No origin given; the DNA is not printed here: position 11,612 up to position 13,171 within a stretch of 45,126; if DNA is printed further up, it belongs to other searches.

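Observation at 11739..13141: Low-GC single-gene island between ppx and plsC: DUF4238-like protein with an unknown N-terminal domain (candidate defense gene)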

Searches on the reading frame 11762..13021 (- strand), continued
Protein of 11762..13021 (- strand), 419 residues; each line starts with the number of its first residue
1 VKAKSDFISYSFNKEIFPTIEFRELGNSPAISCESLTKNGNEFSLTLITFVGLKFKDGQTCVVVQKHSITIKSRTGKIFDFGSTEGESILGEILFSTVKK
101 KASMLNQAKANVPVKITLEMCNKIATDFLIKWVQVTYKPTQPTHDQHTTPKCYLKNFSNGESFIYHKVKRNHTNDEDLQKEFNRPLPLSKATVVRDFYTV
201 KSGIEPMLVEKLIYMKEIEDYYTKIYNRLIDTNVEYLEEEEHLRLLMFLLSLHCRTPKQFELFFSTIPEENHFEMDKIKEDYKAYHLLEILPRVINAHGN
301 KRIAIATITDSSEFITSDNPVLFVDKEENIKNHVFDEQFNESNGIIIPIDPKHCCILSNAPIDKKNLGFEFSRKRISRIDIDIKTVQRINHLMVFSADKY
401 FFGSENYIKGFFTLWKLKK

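Call 44: fold_search(model_id=the predicted structure, library=pdb)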
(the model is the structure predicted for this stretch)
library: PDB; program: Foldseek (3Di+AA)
matches with E <= 10: 1388; with E <= 0.001: 0
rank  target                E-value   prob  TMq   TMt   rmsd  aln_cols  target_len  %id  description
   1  6ph4_B                2.2e-02  0.11  0.13  0.12  39.5       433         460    8  Full length LOV-PAS-HK construct from the LOV-HK sensory protein from Brucella abortus (light-adapted, construct 15-48 (released 2020-12-30)
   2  2o2a_B                2.4e-02  0.92  0.16  0.34   7.8       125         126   12  The crystal structure of a protein of unknown function from Streptococcus agalactiae (released 2006-12-26)
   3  5mtw_D                2.5e-02  0.84  0.14  0.30   7.8       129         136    7  Mycobacterium tuberculosis Rv1957 SecB-like chaperone in complex with a ChAD peptide from Rv1956 HigA1 antitoxin (released 2018-10-24)
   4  1jva_B                2.5e-02  0.08  0.11  0.11  22.7       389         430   10  CRYSTAL STRUCTURE OF THE VMA1-DERIVED ENDONUCLEASE BEARING THE N AND C EXTEIN PROPEPTIDES (released 2002-08-29)
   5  1fx3_A                2.8e-02  0.91  0.17  0.39  10.1       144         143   12  CRYSTAL STRUCTURE OF H. INFLUENZAE SECB (released 2000-12-06)
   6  1ozb_E                3.3e-02  0.93  0.18  0.42   8.3       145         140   14  Crystal Structure of SecB complexed with SecA C-terminus (released 2003-10-14)
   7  1fx3_C                3.7e-02  0.82  0.17  0.36   9.0       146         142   12  CRYSTAL STRUCTURE OF H. INFLUENZAE SECB (released 2000-12-06)
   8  2o2a_A                4.1e-02  0.84  0.16  0.35   7.7       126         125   11  The crystal structure of a protein of unknown function from Streptococcus agalactiae (released 2006-12-26)
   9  1ozb_A                4.3e-02  0.89  0.18  0.41   8.5       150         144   14  Crystal Structure of SecB complexed with SecA C-terminus (released 2003-10-14)
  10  2o2a_D                4.3e-02  0.84  0.16  0.34   7.6       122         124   11  The crystal structure of a protein of unknown function from Streptococcus agalactiae (released 2006-12-26)
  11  1fx3_B                4.5e-02  0.60  0.14  0.30  11.3       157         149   12  CRYSTAL STRUCTURE OF H. INFLUENZAE SECB (released 2000-12-06)
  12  5mtw_B                4.8e-02  0.87  0.15  0.36   7.3       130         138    8  Mycobacterium tuberculosis Rv1957 SecB-like chaperone in complex with a ChAD peptide from Rv1956 HigA1 antitoxin (released 2018-10-24)
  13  1ozb_F                5.7e-02  0.80  0.16  0.36   9.8       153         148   13  Crystal Structure of SecB complexed with SecA C-terminus (released 2003-10-14)
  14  1ozb_C                5.7e-02  0.75  0.10  0.26   8.7        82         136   17  Crystal Structure of SecB complexed with SecA C-terminus (released 2003-10-14)
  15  5mtw_C                6.0e-02  0.84  0.15  0.36   7.4       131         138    7  Mycobacterium tuberculosis Rv1957 SecB-like chaperone in complex with a ChAD peptide from Rv1956 HigA1 antitoxin (released 2018-10-24)
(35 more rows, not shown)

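Call 49: fold_search(model_id=the predicted structure, library=viral)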
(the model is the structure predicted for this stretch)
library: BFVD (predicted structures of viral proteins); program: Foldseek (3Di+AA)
matches with E <= 10: 1368; with E <= 0.001: 1
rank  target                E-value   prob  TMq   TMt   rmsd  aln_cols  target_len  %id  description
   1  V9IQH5                1.6e-06  1.00  0.39  0.53   7.2       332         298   10  Uncharacterized protein [Stenotrophomonas phage Smp131]
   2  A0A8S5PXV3            1.0e-02  0.90  0.13  0.29  10.5       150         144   17  Uncharacterized protein [Siphoviridae sp. ctD3x5]
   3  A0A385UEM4            1.3e-02  1.00  0.20  0.45   6.6       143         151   15  Uncharacterized protein [Corynebacterium phage Juicebox]
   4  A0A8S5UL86            1.6e-02  0.35  0.10  0.14  19.0       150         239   12  Uncharacterized protein [Siphoviridae sp. ctjdk2]
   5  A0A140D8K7            2.6e-02  0.09  0.09  0.11  28.5       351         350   14  PP3 [Drosophila ananassae sigmavirus]
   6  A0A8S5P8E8            3.0e-02  0.92  0.17  0.40  11.3       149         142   14  Preprotein translocase subunit SecB [Siphoviridae sp. ct8Hx23]
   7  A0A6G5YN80            3.8e-02  0.25  0.07  0.13  34.9       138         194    8  (no name in the UniProt tables at hand)
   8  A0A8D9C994            4.2e-02  0.51  0.12  0.19   8.2       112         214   14  Uncharacterized protein [uncultured marine phage]
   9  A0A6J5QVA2            4.2e-02  0.44  0.09  0.16  14.5       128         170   10  Uncharacterized protein [uncultured Caudovirales phage]
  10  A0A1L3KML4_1          4.5e-02  0.35  0.11  0.04  31.5       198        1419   12  Genome polyprotein (Fragment) [Wenzhou picorna-like virus 38]
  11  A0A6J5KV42            4.5e-02  0.20  0.08  0.15  17.3       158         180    9  Uncharacterized protein [uncultured Caudovirales phage]
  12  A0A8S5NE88            4.7e-02  0.41  0.10  0.27  17.0       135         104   12  Cotton fiber expressed protein [Siphoviridae sp. ctUse40]
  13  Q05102                4.7e-02  0.38  0.10  0.23  12.3       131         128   13  Uncharacterized 14.2 kDa protein [Gallid herpesvirus 2 (strain GA)]
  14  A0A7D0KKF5            5.0e-02  0.75  0.09  0.31   9.3        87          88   11  (no name in the UniProt tables at hand)
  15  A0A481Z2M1            5.9e-02  0.60  0.09  0.32  21.5       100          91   13  Uncharacterized protein [Pithovirus LCPAC001]
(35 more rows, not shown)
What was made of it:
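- Closest known: SecB and SecB-like chaperones of toxin-antitoxin-chaperone. Same: In BFVD they were phage 'SecB' proteins (calls 44, 49).
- The best viral structural match is a protein of Stenotrophomonas phage Smp131, which I know as P2-like (E 1.6e-6, call 49).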

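Call 56: search_dna_similar(query=window:11762-13021:-, collection=phages, mode=protein, max_evalue=0.001, max_rows=20)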
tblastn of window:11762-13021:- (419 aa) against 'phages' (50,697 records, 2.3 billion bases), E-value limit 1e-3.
No match.

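Call 57: search_dna_similar(query=window:11762-13021:-, collection=plasmids, mode=protein, max_evalue=0.001, max_rows=20)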
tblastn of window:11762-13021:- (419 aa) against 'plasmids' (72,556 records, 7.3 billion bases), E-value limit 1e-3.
No match.
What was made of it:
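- On Rst_DUF4238 / PADLOC DUF4238-Pers defence system: No tblastn match in 50,697 phage records or 72,556 plasmids (calls 56, 57).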

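Call 62: find_encoding_contigs(protein=P0069, flank=8000, max_places=2)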
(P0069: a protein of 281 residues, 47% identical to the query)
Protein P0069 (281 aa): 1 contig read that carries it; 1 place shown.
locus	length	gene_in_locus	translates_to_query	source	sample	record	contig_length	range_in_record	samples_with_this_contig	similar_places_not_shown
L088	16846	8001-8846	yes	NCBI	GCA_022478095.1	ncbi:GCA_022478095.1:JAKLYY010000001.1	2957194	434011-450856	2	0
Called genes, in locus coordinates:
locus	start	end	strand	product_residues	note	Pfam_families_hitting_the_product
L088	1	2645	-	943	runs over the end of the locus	PF02012:BNR (faint), PF24316:Tli3 (faint), PF15902:Sortilin-Vps10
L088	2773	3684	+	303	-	PF18030:Rimk_N, PF02655:ATP-grasp_3, PF02955:GSH-S_ATP, PF08443:RimK, PF14397:ATPgrasp_ST (faint), PF07478:Dala_Dala_lig_C (weak)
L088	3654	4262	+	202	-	PF24827:AstE_AspA_cat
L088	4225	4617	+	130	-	-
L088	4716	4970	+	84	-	-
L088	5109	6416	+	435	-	PF00270:DEAD, PF04851:ResIII, PF13245:AAA_19 (faint), PF00271:Helicase_C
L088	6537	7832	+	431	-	PF05195:AMP_N, PF00557:Peptidase_M24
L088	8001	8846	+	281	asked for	PF14022:DUF4238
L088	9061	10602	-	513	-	PF28494:GlyRS_ins_1, PF00587:tRNA-synt_2b, PF03129:HGTP_anticodon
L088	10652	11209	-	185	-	PF05175:MTS, PF00398:RrnaAD, PF13847:Methyltransf_31 (weak), PF08242:Methyltransf_12 (faint), PF13649:Methyltransf_25 (weak)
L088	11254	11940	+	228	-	PF00156:Pribosyltran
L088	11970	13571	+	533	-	PF13205:Big_5, PF09912:DUF2141 (faint)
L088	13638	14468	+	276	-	-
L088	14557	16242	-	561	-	PF00749:tRNA-synt_1c, PF03950:tRNA-synt_1c_C, PF20974:tRNA-synt_1c_C2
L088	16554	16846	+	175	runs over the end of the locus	PF22322:DUF6973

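Call 63: find_encoding_contigs(protein=P0050, flank=8000, max_places=2)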
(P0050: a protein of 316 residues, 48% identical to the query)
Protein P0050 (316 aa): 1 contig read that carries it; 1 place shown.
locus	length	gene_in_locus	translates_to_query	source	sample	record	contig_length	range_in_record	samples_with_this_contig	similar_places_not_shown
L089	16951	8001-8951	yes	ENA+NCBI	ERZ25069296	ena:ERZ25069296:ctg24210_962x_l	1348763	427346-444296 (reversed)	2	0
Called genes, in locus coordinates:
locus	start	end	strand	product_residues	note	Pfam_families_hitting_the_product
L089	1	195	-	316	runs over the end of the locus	PF03737:RraA-like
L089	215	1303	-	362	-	PF01758:SBF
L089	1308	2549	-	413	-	PF07969:Amidohydro_3 (faint), PF01979:Amidohydro_1 (weak)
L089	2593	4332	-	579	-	PF22807:TrAA12, PF07995:GSDH, PF13442:Cytochrome_CBB3 (weak), PF00034:Cytochrom_C (weak)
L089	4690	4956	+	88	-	PF12831:FAD_oxidored (weak)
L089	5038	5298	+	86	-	PF12831:FAD_oxidored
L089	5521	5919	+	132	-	-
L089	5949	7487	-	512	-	PF00884:Sulfatase, PF01663:Phosphodiest (faint)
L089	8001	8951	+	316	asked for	PF14022:DUF4238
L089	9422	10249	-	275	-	PF13276:HTH_21, PF00665:rve, PF13610:DDE_Tnp_IS240 (weak), PF24764:rva_4, PF13683:rve_3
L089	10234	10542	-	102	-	PF01527:HTH_Tnp_1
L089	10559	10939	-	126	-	PF01609:DDE_Tnp_1, PF13612:DDE_Tnp_1_3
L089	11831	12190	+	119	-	-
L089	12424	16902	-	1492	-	PF16656:Pur_ac_phosph_N (faint), PF03382:DUF285, PF00041:fn3 (faint), PF17770:RNase_J_C (faint), PF16655:PhoD_N (faint), PF18962:Por_Secre_tail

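Call 64: find_encoding_contigs(protein=P0026, flank=8000, max_places=2)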
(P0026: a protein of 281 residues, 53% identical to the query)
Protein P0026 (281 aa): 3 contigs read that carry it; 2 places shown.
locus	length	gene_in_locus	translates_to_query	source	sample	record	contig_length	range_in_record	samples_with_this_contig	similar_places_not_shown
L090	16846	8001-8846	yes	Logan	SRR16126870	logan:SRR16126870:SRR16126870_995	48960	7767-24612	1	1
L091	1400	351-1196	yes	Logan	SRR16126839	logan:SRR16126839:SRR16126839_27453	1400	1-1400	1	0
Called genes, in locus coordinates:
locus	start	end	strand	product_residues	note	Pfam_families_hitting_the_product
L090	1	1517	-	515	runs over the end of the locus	PF13687:DUF4153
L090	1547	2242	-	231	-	-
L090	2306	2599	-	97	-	PF13601:HTH_34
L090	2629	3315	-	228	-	-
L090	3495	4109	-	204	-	-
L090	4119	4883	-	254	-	-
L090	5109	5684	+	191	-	PF13618:Gluconate_2-dh3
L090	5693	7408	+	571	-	PF00732:GMC_oxred_N, PF05199:GMC_oxred_C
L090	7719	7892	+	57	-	-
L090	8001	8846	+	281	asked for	PF14022:DUF4238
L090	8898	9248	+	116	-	-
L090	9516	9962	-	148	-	-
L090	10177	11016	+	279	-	-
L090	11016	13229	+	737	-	-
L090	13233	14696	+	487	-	PF04932:Wzy_C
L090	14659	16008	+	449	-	-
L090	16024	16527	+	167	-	PF06172:Cupin_5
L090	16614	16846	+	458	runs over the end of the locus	PF00144:Beta-lactamase, PF18962:Por_Secre_tail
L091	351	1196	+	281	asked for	PF14022:DUF4238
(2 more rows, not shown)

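Call 65: find_encoding_contigs(protein=P0053, flank=8000, max_places=2)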
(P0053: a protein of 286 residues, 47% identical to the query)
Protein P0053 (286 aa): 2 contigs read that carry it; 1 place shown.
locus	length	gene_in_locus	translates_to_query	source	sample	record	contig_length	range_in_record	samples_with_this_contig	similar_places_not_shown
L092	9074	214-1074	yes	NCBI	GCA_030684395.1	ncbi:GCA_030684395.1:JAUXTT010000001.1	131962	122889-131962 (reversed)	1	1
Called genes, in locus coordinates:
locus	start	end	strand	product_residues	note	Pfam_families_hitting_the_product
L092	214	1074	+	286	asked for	PF14022:DUF4238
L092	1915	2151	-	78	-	-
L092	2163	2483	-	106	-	-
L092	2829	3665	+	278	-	-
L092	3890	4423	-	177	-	-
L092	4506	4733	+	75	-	PF01381:HTH_3, PF13443:HTH_26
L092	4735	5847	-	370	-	-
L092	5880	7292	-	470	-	PF07693:KAP_NTPase, PF13401:AAA_22 (faint)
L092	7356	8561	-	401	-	PF17293:Arm-DNA-bind_5 (weak), PF13102:Phage_int_SAM_5, PF00589:Phage_integrase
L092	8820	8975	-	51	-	-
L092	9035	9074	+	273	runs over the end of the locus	PF00582:Usp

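Call 77: list_cluster_members(proteins=[P0001, P0077])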
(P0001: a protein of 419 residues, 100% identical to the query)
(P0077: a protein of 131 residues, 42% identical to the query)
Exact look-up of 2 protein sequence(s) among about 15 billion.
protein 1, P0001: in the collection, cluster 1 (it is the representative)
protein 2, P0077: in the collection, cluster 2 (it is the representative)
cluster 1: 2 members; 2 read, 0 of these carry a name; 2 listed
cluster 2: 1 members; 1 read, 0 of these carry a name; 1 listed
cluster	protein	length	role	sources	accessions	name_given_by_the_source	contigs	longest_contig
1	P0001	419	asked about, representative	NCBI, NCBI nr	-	-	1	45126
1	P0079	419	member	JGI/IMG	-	-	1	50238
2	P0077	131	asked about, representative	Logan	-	-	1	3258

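Call 79: find_encoding_contigs(protein=P0079, flank=10000, max_places=4)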
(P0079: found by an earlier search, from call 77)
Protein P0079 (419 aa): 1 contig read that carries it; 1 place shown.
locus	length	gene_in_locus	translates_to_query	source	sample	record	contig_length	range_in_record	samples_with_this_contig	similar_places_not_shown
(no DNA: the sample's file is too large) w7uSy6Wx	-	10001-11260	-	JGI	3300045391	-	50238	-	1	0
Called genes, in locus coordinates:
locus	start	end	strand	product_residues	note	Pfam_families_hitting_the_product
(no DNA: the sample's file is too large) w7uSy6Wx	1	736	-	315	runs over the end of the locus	PF24827:AstE_AspA_cat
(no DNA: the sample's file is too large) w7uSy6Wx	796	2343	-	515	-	PF05935:Arylsulfotrans, PF14269:Arylsulfotran_2, PF18962:Por_Secre_tail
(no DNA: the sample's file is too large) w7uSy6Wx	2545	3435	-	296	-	PF18030:Rimk_N, PF14397:ATPgrasp_ST (faint), PF02655:ATP-grasp_3, PF02955:GSH-S_ATP, PF08443:RimK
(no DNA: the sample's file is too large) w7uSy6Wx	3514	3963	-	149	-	PF05618:RimB-like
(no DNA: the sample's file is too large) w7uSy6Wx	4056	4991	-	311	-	PF01145:Band_7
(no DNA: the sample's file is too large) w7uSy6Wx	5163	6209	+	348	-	PF01266:DAO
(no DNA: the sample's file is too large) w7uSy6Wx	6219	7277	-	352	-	PF18962:Por_Secre_tail (weak)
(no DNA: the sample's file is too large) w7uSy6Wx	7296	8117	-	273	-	PF14485:DUF4431 (weak)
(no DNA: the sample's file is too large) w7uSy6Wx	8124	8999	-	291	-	-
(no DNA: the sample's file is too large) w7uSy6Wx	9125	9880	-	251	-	PF01553:Acyltransferase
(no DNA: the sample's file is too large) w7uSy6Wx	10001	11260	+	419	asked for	PF14022:DUF4238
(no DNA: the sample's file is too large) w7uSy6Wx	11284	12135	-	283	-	PF02541:Ppx-GppA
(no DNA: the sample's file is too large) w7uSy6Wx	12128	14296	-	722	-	PF13089:PP_kinase_N, PF02503:PP_kinase, PF17941:PP_kinase_C_1, PF13091:PLDc_2 (weak), PF13090:PP_kinase_C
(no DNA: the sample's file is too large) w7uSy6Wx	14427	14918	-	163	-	PF00300:His_Phos_1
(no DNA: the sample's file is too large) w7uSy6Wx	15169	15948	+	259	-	-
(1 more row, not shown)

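Call 81: find_related_loci(query=A2, collection=viral_contigs, flank=8000)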
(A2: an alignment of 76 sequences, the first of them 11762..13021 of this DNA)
Query A2 (419 aa) in viral_contigs; peptide patterns used: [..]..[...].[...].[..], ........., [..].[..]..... (x = any residue, [..] = any of these).
67 stretches matched a pattern, but none encodes a relative of the query by tblastn (E <= 1e-3).
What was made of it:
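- On Rst_DUF4238 / PADLOC DUF4238-Pers defence system: None in IMG/VR (call 81).
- No phage, plasmid or IMG/VR relative was found (calls 56, 57, 81).
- Tried and rejected: Phage, plasmid and IMG/VR searches with the protein or its family alignment found no relatives (calls 56, 57, 81).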

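Call 82: find_related_loci(query=window:11762-13021:-, collection=metagenome_contigs, flank=4000)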
Query window:11762-13021:- (419 aa) in metagenome_contigs; peptide patterns used: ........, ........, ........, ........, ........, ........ (x = any residue, [..] = any of these).
136 stretches matched a pattern, but none encodes a relative of the query by tblastn (E <= 1e-3).
